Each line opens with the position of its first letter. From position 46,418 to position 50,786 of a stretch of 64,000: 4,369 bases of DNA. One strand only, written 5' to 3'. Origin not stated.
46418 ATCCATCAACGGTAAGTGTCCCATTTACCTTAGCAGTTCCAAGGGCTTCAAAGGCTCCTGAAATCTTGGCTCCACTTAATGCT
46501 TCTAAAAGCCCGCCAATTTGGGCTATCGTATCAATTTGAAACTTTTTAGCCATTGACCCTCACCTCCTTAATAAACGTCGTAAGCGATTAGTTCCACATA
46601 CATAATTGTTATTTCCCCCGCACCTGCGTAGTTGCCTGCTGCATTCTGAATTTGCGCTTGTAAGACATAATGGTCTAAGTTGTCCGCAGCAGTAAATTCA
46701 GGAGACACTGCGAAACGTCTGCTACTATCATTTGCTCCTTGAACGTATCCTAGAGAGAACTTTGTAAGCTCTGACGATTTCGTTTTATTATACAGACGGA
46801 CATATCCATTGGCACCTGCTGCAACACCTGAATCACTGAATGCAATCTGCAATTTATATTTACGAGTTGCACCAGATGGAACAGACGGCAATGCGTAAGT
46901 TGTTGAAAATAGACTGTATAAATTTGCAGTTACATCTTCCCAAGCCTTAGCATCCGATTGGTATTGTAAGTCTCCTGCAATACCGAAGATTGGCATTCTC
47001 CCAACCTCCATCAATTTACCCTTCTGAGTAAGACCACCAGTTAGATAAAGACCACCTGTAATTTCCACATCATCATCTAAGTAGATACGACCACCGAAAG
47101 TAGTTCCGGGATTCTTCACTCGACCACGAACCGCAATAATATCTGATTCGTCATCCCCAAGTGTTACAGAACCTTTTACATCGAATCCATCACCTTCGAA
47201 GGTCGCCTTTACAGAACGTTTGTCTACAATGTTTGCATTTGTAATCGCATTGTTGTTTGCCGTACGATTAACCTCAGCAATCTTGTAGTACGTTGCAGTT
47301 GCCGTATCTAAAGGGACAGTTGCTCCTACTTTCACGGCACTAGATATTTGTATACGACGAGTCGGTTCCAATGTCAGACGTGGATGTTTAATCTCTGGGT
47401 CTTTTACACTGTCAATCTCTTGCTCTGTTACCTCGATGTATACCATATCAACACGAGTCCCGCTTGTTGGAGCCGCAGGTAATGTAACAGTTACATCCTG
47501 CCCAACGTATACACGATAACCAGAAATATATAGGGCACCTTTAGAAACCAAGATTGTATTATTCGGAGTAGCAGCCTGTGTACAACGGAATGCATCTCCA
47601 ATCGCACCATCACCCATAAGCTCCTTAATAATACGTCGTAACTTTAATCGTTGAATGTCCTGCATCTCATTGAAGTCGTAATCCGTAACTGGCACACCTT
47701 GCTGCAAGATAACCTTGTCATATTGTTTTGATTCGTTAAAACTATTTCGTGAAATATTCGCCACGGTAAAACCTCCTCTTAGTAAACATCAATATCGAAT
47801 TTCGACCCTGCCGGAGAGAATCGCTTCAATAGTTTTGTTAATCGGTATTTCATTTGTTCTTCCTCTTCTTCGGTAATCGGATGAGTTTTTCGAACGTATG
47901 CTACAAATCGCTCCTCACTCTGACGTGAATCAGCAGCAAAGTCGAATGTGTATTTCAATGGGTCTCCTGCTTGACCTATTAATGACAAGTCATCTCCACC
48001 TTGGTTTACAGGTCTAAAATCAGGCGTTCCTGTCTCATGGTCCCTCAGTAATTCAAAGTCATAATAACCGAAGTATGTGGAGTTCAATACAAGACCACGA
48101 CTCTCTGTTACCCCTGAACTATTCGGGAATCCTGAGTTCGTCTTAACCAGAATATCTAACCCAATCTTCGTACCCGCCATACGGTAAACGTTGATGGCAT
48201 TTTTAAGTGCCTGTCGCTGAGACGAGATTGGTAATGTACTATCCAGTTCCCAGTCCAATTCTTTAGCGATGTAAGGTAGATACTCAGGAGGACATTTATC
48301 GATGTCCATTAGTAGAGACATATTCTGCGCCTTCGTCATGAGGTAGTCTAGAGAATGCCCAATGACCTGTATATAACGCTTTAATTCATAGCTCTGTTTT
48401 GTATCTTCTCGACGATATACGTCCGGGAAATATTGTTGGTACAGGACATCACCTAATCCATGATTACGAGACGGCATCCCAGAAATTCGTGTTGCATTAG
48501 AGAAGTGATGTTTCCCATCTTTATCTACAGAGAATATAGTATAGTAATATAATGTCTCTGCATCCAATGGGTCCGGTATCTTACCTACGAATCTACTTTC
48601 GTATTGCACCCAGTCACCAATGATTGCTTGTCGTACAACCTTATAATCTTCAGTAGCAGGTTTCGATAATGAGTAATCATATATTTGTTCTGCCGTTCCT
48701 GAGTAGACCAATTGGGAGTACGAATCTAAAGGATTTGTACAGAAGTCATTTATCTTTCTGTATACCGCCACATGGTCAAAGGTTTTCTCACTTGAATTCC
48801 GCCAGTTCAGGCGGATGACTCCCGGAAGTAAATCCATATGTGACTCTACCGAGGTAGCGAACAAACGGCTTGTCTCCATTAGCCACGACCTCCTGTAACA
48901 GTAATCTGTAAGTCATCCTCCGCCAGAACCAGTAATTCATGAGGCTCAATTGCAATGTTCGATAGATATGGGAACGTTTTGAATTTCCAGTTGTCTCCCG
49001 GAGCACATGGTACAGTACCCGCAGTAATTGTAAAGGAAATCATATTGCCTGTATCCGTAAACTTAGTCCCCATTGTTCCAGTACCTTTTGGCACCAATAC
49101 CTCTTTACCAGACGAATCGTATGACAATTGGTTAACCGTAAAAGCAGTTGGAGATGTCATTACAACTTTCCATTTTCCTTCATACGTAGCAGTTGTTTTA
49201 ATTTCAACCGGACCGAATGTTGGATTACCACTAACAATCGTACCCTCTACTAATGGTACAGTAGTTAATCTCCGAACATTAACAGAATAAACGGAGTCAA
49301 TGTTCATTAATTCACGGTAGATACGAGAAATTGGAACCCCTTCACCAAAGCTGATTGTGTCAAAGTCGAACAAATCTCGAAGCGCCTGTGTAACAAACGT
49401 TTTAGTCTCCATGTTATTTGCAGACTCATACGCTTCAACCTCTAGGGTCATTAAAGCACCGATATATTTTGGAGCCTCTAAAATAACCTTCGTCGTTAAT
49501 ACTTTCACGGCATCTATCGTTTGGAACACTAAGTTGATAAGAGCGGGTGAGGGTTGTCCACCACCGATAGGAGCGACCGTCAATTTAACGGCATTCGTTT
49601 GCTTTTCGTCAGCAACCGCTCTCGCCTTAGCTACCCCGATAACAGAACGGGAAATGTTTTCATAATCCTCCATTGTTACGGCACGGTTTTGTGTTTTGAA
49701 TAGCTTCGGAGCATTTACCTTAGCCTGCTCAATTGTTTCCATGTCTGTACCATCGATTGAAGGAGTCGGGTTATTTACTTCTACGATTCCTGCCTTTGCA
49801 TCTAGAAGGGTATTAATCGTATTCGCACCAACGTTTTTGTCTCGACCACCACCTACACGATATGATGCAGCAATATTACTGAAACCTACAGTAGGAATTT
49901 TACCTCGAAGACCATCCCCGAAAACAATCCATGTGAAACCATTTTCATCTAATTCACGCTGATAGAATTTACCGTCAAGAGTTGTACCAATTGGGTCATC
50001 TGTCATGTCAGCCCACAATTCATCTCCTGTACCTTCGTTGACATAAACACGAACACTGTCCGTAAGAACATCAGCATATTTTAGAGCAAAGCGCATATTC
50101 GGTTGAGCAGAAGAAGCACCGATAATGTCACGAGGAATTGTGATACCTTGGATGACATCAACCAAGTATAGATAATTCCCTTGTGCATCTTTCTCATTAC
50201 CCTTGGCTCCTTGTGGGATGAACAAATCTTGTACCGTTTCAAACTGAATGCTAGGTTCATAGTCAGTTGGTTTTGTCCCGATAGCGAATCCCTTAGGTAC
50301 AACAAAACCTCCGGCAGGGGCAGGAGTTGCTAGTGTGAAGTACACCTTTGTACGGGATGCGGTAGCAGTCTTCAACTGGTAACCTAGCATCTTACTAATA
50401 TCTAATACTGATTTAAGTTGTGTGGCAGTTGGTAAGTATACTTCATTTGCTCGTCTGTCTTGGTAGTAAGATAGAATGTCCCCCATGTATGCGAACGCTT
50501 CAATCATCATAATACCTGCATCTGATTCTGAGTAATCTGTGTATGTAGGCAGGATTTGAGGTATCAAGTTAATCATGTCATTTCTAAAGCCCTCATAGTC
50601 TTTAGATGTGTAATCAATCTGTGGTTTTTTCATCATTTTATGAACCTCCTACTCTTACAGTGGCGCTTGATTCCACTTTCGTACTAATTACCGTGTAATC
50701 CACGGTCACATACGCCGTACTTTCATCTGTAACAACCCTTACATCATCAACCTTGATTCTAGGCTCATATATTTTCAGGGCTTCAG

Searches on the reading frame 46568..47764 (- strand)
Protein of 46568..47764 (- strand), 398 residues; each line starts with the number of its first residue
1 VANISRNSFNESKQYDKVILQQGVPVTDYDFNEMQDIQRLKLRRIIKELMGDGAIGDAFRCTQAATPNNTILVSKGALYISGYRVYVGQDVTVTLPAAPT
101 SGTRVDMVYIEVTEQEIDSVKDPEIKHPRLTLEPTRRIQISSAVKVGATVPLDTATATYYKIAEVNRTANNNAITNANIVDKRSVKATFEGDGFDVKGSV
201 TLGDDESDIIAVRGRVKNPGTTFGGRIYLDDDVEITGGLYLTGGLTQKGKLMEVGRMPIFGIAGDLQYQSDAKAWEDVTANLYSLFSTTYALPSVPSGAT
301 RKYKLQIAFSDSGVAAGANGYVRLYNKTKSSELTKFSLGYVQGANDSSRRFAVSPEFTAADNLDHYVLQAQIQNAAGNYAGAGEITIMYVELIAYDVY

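Call 3: search_protein_families(library=pfam, proteins=[window:46568-47764:-], max_evalue=0.1)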
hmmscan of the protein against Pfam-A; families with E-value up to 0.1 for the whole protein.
window:46568-47764:- (398 aa): 2 families
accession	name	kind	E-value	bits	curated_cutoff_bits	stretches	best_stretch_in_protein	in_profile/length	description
PF16075.10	DUF4815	-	1.7e-09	37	30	1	7-165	4-156/570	Domain of unknown function (DUF4815)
PF20129.4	DUF6519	-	1.6e-05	24.1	22.4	1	4-69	5-71/593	Family of unknown function (DUF6519)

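Call 4: search_protein_families(library=phrogs, proteins=[window:46568-47764:-], max_evalue=0.01)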
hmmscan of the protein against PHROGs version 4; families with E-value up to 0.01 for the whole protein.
window:46568-47764:- (398 aa): 6 families
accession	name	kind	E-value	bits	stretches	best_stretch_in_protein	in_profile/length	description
phrog_877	-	unknown function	1.7e-13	50.3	1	5-126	11-127/1141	-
phrog_17266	-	unknown function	2.7e-06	27.7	1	3-182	4-183/314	-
phrog_25212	-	tail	0.00021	21.3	1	60-190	40-171/339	minor tail protein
phrog_9534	-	head and packaging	0.0019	19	0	161-184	126-149/303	head protein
phrog_9994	-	unknown function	0.0056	17.2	0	64-116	42-96/294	-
phrog_13571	-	head and packaging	0.0078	16.5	0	57-113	34-90/356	virion structural protein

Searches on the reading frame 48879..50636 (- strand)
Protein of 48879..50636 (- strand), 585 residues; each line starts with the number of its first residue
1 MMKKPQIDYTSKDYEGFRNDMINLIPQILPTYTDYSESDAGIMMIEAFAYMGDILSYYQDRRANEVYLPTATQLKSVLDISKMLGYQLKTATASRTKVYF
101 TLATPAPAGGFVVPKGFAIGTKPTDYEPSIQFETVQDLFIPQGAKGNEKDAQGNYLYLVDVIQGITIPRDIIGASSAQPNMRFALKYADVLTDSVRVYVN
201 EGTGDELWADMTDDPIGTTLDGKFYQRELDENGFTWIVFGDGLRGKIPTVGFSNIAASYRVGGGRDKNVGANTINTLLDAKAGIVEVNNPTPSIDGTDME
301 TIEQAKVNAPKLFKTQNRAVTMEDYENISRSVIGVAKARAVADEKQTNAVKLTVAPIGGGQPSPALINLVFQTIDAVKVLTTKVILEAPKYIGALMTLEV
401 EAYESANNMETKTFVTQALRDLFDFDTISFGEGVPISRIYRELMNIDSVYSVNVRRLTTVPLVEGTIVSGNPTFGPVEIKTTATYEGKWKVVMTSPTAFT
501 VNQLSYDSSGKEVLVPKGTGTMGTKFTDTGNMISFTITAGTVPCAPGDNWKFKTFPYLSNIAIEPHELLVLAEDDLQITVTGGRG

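Call 38: search_protein_families(library=pfam, proteins=[window:48879-50636:-], max_evalue=0.01)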
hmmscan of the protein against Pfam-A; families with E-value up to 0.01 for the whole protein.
window:48879-50636:- (585 aa): 1 family
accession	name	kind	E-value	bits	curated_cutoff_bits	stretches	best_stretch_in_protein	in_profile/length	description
PF04865.19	Baseplate_J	-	3.7e-16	59.6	21.1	1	264-439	75-252/255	Baseplate J-like protein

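Call 55: search_dna_similar(query=window:48879-50636:-, collection=phages, mode=protein, max_evalue=0.00001, max_rows=15)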
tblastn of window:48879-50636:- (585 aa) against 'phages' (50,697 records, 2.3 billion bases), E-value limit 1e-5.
Records with a match: 725; places in all: 726; records where one place covers at least 80% of the query: 8.
Best place of each record, by identity: <60% 725.
By first word of the organism name: Synechococcus 295; Klebsiella 114; Cyanophage 57; Escherichia 55; Aeromonas 29; Prochlorococcus 24; Enterobacter 20; Cronobacter 16; Citrobacter 12; Phage 10; and 32 more.
By host as written in the record: - 162; Synechococcus 107; Klebsiella pneumoniae 57; Synechococcus sp. 26; Synechococcus sp. WH7803 23; Escherichia coli 22; Synechococcus sp. WH8102 18; Synechococcus sp. MW02 17; and 139 more.
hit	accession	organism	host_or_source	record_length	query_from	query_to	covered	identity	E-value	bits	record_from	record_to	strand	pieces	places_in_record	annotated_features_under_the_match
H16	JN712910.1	Bacillus phage BCD7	Bacillus cereus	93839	2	439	75%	32.7%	3e-56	211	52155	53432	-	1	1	putative baseplate J family protein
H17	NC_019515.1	Bacillus phage BCD7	Bacillus cereus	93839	2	439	75%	32.7%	3e-56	211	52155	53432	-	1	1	putative baseplate J family protein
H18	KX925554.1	Streptomyces phage BRock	Streptomyces sp. 5a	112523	7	458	77%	30.6%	2e-49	191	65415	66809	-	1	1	baseplate assembly protein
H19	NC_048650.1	Streptomyces phage BRock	Streptomyces sp. 5a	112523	7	458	77%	30.6%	2e-49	191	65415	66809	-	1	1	baseplate protein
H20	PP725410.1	Streptomyces phage GiJojo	Streptomyces mirabilis NRRL B-2400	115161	7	449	76%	30.9%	4e-44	174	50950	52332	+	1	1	90: baseplate J protein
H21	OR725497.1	Streptomyces phage LuckySocke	Streptomyces lividans JI 1326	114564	7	449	76%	30.7%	3e-46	181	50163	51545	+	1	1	98: baseplate J protein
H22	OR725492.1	Streptomyces phage Alone3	Streptomyces lividans JI 1326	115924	7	449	76%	30.7%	3e-46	181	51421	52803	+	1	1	100: baseplate J protein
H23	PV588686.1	Streptomyces phage pSt2308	Streptomyces turgidiscabies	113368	7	449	76%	30.6%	3e-44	175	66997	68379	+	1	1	baseplate J protein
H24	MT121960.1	Phage DP SC_2_H4_2017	bacteria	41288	12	540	90%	24.5%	5e-20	100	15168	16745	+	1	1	none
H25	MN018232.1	Synechococcus phage S-B43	Synechococcus sp. MW02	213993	5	543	92%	23.0%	2e-9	67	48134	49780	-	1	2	baseplate wedge subunit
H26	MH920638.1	Synechococcus phage S-B05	Synechococcus sp. MW02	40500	5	543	92%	23.0%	2e-9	67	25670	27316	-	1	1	baseplate wedge subunit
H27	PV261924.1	Synechococcus phage RN05-S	Synechococcus sp. MW02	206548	5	543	92%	23.0%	2e-9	67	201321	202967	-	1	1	baseplate wedge subunit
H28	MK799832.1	Synechococcus phage S-B05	Synechococcus sp. MW02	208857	5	543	92%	23.0%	2e-9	67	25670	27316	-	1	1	baseplate wedge subunit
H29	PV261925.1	Synechococcus phage RB11-B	Synechococcus sp. MW02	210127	5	543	92%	23.0%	2e-9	67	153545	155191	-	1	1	baseplate wedge subunit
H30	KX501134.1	Phage DP-2017a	Homo sapiens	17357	12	461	77%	27.0%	2e-25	117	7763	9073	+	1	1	baseplate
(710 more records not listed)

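Call 56: get_annotated_region(hit=H17, flank=14000)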
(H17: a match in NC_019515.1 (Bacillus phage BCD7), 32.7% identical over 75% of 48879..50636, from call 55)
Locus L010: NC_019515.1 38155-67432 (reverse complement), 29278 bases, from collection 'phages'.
description: Bacillus phage BCD7, complete genome.
organism: Bacillus phage BCD7 (NCBI taxid 1136534)
taxonomy: Viruses; Duplodnaviria; Heunggongvirae; Uroviricota; Caudoviricetes; Becedseptimavirus; Becedseptimavirus BCD7
host: Bacillus cereus; source: -; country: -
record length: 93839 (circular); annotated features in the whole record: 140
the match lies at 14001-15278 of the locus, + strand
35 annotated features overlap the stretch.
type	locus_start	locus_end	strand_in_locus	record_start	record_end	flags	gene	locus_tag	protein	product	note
CDS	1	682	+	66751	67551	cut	-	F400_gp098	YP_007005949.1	putative receptor binding protein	-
CDS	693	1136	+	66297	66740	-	-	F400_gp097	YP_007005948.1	hypothetical protein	-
CDS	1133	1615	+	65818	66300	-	-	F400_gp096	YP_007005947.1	hypothetical protein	-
CDS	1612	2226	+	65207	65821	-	-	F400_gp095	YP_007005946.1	hypothetical protein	-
CDS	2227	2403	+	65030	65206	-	-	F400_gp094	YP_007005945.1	hypothetical protein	-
CDS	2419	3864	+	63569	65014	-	-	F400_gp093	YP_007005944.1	putative tail sheath protein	-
CDS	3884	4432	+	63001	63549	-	-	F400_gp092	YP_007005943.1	tail tube protein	-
CDS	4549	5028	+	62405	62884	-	-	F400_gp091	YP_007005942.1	tail tube protein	-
CDS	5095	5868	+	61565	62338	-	-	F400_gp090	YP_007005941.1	hypothetical protein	-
CDS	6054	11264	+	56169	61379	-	-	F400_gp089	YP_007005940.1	tail length tape measure protein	-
CDS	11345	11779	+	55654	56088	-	-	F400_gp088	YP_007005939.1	hypothetical protein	-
CDS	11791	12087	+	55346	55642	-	-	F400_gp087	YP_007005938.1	baseplate wedge subunit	-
CDS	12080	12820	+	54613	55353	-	-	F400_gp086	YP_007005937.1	hypothetical protein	-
CDS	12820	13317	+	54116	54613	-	-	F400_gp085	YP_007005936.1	hypothetical protein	-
CDS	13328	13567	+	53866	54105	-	-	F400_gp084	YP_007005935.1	hypothetical protein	-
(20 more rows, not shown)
